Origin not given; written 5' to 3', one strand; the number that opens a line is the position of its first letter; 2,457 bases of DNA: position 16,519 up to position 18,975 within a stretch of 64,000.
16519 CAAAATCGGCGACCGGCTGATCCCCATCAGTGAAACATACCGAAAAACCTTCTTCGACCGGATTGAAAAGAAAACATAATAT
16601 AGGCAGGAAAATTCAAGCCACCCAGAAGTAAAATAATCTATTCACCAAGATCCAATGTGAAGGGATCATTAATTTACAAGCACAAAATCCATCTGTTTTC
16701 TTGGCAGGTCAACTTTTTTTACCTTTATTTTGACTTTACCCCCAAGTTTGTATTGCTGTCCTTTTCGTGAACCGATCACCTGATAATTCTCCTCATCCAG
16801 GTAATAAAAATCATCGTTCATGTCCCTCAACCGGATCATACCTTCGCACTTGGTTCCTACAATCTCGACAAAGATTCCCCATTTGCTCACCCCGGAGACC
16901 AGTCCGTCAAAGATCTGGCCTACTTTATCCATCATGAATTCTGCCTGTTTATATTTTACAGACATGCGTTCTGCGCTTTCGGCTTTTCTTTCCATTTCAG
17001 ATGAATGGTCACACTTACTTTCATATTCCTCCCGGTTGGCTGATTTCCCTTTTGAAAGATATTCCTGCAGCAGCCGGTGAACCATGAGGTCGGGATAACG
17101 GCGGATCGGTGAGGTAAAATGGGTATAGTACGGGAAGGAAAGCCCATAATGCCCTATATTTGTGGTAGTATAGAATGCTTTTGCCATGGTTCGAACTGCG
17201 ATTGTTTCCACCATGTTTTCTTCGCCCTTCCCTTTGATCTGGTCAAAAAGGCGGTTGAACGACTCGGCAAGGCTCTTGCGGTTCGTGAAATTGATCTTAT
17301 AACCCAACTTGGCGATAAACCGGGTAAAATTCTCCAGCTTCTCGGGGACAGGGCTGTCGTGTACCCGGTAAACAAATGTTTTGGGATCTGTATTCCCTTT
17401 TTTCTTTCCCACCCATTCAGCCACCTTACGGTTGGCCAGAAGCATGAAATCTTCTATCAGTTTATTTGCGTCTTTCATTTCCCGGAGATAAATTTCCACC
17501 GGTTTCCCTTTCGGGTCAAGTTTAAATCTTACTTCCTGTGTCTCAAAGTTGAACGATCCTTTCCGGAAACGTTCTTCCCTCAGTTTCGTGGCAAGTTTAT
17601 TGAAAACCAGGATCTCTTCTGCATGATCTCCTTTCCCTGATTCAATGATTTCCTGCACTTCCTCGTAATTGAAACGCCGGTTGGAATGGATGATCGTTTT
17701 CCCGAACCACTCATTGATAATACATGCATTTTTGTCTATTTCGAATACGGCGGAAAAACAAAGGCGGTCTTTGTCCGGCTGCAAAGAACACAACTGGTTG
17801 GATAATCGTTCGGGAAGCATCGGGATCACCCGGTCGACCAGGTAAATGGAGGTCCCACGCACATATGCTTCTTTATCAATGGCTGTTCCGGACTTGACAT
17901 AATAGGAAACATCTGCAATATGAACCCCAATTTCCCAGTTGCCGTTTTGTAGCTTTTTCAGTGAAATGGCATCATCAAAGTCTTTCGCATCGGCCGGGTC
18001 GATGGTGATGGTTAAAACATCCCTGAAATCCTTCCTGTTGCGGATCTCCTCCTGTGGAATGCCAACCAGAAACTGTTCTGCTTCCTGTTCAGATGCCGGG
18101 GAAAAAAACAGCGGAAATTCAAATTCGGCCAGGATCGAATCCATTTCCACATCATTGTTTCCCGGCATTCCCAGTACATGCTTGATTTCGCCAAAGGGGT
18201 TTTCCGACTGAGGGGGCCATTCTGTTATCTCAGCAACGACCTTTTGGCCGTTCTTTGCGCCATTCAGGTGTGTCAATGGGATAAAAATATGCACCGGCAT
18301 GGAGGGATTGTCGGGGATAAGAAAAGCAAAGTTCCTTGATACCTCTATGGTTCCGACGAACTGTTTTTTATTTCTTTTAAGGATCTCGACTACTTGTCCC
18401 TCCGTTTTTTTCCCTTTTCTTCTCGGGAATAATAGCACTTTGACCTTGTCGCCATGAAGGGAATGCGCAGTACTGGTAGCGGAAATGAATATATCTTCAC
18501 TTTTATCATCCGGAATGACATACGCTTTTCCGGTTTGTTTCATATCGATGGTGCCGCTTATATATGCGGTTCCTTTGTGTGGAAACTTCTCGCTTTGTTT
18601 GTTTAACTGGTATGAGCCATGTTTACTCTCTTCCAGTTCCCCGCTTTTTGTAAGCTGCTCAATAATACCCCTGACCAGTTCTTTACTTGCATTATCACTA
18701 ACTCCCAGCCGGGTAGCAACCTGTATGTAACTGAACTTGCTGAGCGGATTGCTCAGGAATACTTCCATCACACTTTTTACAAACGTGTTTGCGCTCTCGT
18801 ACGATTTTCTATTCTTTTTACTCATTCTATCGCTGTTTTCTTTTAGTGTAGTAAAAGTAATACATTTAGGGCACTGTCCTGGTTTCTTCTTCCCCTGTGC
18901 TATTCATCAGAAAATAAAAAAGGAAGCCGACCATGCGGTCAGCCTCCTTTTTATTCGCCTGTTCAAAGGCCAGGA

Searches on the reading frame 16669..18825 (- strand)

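Call 76: search_protein_families(library=pfam, proteins=[window:16669-18825:-], max_evalue=0.00001)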
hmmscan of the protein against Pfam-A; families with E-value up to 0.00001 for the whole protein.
window:16669-18825:- (718 aa): 5 families
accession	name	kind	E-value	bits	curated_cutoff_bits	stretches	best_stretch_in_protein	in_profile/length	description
PF00773.25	RNB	-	5.9e-116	387.7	29.3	1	264-591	1-325/326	RNB domain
PF17876.7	CSD2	-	2.6e-30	104.8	26.2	1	168-242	1-74/74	Cold shock domain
PF08206.17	OB_RNB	-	6.5e-19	67.8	24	1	91-148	1-58/58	Ribonuclease B OB domain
PF17849.7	OB_Dis3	-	1.2e-11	45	22.8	1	166-235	1-76/77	Dis3-like cold-shock domain 2 (CSD2)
PF00575.29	S1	-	1.6e-08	35.2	22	1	634-713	3-70/74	S1 RNA binding domain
